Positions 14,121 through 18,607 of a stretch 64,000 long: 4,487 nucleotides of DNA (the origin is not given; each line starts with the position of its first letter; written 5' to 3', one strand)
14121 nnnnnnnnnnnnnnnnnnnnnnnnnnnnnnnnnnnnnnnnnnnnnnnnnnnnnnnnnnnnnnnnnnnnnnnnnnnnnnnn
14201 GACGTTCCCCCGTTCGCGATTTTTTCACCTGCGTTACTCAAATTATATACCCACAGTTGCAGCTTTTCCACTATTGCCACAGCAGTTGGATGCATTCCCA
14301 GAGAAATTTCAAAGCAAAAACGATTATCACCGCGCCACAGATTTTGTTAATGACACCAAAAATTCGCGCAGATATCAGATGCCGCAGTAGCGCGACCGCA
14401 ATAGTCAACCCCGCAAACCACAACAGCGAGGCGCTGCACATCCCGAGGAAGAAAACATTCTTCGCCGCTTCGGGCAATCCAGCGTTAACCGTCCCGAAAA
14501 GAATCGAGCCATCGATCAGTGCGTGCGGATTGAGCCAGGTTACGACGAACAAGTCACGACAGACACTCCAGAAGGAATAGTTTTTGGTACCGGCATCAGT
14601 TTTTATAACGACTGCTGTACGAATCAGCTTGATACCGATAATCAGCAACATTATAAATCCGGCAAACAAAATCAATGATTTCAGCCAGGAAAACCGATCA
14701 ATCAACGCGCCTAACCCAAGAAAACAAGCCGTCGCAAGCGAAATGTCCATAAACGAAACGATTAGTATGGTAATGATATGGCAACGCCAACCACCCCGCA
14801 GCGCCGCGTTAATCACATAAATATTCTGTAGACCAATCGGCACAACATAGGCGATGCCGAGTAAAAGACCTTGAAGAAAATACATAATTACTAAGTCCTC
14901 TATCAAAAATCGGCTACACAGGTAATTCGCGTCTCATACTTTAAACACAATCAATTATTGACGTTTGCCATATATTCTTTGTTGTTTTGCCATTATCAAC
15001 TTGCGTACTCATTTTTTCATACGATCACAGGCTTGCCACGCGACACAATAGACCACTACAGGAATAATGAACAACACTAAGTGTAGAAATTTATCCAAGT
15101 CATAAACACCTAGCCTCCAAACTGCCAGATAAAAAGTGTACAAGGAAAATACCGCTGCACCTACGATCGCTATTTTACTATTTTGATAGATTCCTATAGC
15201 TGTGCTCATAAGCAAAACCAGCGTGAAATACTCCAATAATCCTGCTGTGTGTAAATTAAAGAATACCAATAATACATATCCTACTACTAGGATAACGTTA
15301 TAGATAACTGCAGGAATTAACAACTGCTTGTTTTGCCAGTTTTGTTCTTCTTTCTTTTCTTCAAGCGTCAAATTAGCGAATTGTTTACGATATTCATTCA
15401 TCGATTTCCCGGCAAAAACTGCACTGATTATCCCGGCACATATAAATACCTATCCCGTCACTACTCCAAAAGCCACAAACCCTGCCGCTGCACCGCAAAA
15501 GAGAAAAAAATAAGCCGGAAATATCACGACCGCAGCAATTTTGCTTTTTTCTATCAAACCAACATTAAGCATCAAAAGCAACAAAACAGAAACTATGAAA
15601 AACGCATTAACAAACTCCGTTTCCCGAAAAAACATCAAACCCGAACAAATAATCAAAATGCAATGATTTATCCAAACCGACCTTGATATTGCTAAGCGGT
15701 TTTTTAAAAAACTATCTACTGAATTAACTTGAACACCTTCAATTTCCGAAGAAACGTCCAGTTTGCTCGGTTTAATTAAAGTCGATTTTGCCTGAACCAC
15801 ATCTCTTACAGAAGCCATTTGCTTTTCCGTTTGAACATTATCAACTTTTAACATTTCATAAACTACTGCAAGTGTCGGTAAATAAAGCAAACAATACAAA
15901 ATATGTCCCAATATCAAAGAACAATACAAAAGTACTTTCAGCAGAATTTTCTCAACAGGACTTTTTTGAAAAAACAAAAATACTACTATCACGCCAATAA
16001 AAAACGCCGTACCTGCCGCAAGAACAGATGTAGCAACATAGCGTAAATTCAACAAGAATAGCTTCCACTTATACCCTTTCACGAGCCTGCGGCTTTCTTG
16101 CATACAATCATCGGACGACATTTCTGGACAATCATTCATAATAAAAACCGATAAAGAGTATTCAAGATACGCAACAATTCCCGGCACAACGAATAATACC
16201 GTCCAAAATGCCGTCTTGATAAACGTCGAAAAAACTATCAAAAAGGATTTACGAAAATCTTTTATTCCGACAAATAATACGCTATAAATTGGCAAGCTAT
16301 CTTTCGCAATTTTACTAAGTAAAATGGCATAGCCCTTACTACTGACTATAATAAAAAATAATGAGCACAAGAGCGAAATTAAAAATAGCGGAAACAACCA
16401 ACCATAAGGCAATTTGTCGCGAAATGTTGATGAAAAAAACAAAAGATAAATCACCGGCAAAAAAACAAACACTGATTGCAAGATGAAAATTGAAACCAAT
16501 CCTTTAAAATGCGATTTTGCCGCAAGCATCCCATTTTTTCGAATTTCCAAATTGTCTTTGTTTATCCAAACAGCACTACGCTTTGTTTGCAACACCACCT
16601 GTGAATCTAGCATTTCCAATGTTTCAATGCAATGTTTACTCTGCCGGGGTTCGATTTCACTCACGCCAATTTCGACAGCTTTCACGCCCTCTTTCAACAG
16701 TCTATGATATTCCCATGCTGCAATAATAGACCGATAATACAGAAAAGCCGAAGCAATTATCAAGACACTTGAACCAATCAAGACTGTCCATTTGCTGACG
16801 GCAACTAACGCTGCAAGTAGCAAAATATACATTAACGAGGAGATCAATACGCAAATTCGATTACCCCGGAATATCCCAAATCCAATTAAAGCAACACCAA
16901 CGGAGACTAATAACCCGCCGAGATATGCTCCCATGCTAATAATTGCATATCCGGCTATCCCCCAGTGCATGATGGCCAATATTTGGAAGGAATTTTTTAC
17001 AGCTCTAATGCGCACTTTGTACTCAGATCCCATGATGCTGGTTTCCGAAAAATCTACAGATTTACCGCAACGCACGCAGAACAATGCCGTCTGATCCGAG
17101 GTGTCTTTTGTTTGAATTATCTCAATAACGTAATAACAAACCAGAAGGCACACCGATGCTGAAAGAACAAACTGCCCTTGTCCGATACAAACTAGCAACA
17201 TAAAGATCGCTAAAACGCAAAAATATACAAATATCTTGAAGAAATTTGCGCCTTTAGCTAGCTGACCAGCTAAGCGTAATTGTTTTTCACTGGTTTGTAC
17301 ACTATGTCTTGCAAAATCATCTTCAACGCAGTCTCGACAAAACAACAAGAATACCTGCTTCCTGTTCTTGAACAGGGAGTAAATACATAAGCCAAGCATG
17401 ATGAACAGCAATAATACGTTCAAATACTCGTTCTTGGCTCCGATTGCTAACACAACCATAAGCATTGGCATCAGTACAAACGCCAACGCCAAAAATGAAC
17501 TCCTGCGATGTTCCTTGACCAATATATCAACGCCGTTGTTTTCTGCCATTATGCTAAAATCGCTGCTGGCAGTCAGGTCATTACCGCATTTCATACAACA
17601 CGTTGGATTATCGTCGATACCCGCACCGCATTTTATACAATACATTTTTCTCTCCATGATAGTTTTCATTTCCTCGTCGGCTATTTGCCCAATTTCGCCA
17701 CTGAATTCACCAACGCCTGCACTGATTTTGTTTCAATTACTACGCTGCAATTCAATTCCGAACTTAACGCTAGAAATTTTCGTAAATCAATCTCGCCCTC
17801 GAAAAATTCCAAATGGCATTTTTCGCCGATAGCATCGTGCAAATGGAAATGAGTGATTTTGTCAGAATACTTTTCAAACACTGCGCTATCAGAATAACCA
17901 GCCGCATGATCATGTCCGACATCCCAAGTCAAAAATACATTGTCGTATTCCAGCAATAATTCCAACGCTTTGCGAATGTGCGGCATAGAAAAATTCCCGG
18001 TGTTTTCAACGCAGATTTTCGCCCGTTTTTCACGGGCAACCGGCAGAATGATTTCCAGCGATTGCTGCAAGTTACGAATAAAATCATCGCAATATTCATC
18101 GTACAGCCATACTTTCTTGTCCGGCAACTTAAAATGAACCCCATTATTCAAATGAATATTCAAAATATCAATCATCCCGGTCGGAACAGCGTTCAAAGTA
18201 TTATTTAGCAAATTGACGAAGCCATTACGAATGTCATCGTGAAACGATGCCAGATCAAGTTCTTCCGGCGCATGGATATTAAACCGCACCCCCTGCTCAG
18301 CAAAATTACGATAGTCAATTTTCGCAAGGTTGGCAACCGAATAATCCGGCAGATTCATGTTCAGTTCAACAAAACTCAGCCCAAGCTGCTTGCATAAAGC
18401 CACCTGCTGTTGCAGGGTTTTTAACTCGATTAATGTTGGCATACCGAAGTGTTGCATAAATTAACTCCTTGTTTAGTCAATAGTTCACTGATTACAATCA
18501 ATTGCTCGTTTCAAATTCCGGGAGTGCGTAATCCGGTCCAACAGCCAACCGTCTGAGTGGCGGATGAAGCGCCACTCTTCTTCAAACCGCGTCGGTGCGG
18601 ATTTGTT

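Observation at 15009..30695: Cassette-repeat locus of zinc-ribbon polytopic membrane proteins + flotillin-like SPFH protein + DUF4143 AAA ATPases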

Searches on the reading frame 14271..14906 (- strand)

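Call 5: search_protein_families(library=pfam, proteins=[window:14271-14906:-], max_evalue=0.01)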
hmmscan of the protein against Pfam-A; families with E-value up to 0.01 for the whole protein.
window:14271-14906:- (211 aa): 1 family
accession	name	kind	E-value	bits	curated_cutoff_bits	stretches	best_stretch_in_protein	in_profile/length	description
PF01810.24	LysE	-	1.3e-28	100.2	25.6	1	19-203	2-191/193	LysE type translocator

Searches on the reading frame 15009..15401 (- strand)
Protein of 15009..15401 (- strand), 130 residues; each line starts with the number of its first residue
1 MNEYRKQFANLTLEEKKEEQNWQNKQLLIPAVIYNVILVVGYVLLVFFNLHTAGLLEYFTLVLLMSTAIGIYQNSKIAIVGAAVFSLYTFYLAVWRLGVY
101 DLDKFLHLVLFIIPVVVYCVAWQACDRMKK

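Call 4: search_protein_families(library=pfam, proteins=[window:15009-15401:-], max_evalue=0.01)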
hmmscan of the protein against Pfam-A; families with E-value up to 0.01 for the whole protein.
window:15009-15401:- (130 aa): 1 family
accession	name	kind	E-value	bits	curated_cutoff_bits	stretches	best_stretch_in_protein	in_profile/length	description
PF25473.1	MXRA7_helical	-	0.0066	16.9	22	1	4-27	10-33/64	MXRA7 helical domain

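Call 12: list_cluster_members(proteins=[window:15009-15401:-, window:15450-17669:-, window:20590-22074:-, window:22056-22502:-, window:24153-25262:-, window:25281-27155:-, window:27181-29280:-, window:22746-23882:-, window:29298-30695:-, window:18485-19294:-])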
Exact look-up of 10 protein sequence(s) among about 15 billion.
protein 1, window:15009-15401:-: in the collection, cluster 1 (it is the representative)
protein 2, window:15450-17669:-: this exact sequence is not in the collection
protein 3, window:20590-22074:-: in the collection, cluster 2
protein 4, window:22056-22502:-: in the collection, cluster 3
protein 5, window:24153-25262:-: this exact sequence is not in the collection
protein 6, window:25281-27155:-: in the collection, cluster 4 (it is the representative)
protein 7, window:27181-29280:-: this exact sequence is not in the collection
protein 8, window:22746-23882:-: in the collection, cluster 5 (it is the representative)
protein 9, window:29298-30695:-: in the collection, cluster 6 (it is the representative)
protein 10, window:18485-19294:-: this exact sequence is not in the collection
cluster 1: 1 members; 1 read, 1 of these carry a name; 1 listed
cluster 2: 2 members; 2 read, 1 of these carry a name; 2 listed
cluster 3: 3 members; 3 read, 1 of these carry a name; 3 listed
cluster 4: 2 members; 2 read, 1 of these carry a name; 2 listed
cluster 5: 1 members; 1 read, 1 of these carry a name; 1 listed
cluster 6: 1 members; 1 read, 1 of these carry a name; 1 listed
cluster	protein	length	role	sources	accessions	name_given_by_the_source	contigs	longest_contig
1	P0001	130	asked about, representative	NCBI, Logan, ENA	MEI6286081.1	MAG: hypothetical protein WCP79_06210 [Bacillota bacterium]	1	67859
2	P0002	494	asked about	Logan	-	-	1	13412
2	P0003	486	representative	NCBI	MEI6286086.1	MAG: hypothetical protein WCP79_06235 [Bacillota bacterium]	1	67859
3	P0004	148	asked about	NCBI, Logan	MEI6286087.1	MAG: hypothetical protein WCP79_06240 [Bacillota bacterium]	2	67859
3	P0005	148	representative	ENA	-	-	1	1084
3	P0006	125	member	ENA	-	-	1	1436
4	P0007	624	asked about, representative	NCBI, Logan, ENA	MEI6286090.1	MAG: hypothetical protein WCP79_06255 [Bacillota bacterium]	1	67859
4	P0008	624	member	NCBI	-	-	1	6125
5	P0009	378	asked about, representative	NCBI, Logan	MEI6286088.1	MAG: ATP-binding protein [Bacillota bacterium]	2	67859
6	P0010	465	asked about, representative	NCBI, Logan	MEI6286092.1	MAG: ATP-binding protein [Bacillota bacterium]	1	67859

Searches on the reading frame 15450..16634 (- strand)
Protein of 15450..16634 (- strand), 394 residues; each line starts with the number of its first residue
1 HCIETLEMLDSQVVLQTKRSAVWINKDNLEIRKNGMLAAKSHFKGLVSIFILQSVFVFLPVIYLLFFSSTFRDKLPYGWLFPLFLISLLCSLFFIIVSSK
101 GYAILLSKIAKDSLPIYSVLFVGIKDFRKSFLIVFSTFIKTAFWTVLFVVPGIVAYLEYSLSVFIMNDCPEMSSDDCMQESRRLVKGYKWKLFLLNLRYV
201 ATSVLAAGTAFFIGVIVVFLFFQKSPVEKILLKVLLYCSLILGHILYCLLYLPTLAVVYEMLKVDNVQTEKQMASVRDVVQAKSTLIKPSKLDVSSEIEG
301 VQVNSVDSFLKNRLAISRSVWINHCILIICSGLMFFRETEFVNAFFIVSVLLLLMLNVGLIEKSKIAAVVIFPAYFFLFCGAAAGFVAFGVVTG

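Call 19: search_protein_families(library=pfam, proteins=[window:15450-16634:-], max_evalue=5)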
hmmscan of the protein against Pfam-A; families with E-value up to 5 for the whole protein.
window:15450-16634:- (394 aa): 2 families
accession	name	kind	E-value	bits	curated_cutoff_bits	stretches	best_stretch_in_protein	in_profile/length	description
PF06161.16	DUF975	-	9.4e-07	29.4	34.8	1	44-220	53-224/243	Protein of unknown function (DUF975)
PF05620.16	TMEM208_SND2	-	0.081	13.2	22.9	1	131-166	103-140/167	SRP-independent targeting protein 2/TMEM208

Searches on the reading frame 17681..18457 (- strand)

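Call 4: search_protein_families(library=pfam, proteins=[window:17681-18457:-], max_evalue=0.01)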
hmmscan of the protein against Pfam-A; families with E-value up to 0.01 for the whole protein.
window:17681-18457:- (258 aa): 1 family
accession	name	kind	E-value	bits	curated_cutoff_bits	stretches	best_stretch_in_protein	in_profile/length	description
PF01261.30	AP_endonuc_2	-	2e-19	70.7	31.1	1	19-236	1-220/249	Xylose isomerase-like TIM barrel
